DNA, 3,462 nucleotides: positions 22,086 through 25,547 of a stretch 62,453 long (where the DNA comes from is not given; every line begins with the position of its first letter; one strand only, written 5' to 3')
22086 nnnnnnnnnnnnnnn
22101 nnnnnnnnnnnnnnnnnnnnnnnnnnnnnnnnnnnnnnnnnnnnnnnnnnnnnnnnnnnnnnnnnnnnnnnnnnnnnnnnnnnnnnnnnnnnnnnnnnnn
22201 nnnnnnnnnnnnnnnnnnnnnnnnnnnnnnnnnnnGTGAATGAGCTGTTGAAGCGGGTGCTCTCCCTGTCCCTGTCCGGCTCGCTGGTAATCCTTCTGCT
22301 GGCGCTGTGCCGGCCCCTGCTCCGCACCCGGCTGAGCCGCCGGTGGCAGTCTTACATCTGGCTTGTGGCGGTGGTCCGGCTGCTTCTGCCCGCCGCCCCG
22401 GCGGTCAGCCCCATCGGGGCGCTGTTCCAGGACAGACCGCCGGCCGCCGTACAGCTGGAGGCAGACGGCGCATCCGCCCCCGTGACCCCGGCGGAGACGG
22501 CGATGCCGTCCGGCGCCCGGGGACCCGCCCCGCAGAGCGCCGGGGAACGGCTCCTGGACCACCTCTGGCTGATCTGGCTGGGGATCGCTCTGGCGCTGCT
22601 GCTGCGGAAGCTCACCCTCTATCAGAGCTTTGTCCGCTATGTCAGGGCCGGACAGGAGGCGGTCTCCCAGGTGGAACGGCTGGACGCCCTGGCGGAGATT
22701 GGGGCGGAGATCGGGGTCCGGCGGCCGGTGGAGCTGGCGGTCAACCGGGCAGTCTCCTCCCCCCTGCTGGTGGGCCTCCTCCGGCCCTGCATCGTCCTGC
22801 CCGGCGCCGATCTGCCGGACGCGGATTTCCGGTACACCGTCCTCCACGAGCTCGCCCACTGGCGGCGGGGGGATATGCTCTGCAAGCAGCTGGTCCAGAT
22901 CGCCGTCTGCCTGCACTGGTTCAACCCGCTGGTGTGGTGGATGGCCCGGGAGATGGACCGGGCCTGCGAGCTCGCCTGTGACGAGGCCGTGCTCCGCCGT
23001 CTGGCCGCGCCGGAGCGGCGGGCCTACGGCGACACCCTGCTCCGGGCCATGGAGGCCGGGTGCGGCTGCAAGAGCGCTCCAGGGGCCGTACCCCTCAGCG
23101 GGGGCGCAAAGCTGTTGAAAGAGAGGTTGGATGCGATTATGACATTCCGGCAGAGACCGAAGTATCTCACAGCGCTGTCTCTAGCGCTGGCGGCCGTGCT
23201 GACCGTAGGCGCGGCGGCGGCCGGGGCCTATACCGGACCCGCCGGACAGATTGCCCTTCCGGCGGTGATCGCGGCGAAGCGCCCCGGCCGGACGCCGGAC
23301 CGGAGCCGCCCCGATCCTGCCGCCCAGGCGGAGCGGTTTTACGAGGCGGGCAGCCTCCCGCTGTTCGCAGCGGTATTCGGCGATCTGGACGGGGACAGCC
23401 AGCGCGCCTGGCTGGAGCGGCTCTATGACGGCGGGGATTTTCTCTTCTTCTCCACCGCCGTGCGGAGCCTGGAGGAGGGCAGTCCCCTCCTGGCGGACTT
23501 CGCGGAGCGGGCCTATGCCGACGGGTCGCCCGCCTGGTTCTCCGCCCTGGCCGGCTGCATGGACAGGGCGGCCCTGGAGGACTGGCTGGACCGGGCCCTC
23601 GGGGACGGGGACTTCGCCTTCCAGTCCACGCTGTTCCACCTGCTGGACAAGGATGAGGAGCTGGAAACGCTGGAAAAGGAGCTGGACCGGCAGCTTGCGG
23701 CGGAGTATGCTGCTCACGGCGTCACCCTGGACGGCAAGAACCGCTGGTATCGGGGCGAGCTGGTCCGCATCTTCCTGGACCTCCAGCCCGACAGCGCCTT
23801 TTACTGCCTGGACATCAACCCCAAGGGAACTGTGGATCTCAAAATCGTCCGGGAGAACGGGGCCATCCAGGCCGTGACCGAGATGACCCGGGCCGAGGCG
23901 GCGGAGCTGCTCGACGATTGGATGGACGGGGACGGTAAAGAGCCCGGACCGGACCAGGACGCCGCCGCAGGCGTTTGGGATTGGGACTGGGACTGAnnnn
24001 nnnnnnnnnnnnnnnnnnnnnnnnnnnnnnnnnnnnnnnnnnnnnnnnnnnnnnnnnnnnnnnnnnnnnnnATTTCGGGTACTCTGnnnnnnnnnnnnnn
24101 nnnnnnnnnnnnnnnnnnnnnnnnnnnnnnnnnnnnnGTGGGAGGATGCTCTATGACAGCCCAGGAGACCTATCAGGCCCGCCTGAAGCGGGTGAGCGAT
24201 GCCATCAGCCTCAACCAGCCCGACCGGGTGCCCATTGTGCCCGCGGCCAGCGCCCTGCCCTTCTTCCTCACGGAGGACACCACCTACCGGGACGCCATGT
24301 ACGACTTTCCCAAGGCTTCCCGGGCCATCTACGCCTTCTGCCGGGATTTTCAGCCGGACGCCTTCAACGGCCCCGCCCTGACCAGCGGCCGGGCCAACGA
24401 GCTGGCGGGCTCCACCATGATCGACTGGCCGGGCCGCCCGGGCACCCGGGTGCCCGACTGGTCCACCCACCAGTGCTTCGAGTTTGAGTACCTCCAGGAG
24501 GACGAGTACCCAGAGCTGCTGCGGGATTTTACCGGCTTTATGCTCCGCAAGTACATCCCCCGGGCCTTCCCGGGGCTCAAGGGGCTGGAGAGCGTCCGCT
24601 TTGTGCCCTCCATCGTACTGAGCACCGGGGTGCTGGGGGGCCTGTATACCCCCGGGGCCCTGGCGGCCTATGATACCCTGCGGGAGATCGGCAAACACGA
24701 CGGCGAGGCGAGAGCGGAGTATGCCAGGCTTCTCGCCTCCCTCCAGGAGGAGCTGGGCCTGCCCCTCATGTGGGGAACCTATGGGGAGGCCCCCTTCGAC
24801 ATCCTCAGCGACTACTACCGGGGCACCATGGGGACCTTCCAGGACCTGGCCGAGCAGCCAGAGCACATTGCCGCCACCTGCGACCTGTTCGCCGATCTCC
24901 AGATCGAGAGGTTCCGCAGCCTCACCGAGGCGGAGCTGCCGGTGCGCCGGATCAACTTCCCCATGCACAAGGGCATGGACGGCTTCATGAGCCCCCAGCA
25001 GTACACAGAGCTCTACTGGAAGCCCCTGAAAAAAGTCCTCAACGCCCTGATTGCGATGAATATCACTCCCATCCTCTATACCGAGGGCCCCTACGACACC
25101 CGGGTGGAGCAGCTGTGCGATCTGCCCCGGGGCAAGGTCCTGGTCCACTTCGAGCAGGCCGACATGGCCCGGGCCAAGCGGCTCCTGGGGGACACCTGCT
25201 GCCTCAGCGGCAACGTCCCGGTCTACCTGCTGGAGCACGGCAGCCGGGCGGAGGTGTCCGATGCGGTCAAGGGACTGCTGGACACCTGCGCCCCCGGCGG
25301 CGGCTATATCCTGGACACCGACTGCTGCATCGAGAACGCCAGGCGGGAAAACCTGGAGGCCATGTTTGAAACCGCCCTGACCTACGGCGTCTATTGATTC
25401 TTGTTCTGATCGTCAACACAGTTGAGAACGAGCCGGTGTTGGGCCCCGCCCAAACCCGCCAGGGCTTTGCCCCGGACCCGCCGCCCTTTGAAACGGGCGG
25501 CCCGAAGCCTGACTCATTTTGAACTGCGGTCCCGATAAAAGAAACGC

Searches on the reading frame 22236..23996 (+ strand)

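Call 98: search_protein_families(library=pfam, proteins=[window:22236-23996:+], max_evalue=0.00001)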
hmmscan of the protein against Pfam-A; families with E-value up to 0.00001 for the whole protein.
window:22236-23996:+ (586 aa): 1 family
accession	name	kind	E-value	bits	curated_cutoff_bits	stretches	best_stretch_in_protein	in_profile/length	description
PF05569.17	Peptidase_M56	-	4e-62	210.5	31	1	8-301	3-296/296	BlaR1 peptidase M56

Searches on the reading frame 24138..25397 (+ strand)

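Call 98: search_protein_families(library=pfam, proteins=[window:24138-25397:+], max_evalue=0.00001)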
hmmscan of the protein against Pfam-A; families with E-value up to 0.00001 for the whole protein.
window:24138-25397:+ (419 aa): 1 family
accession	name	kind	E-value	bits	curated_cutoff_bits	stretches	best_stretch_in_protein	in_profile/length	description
PF01208.23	URO-D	-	4.7e-18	65.7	23.9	1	199-413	126-343/346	Uroporphyrinogen decarboxylase (URO-D)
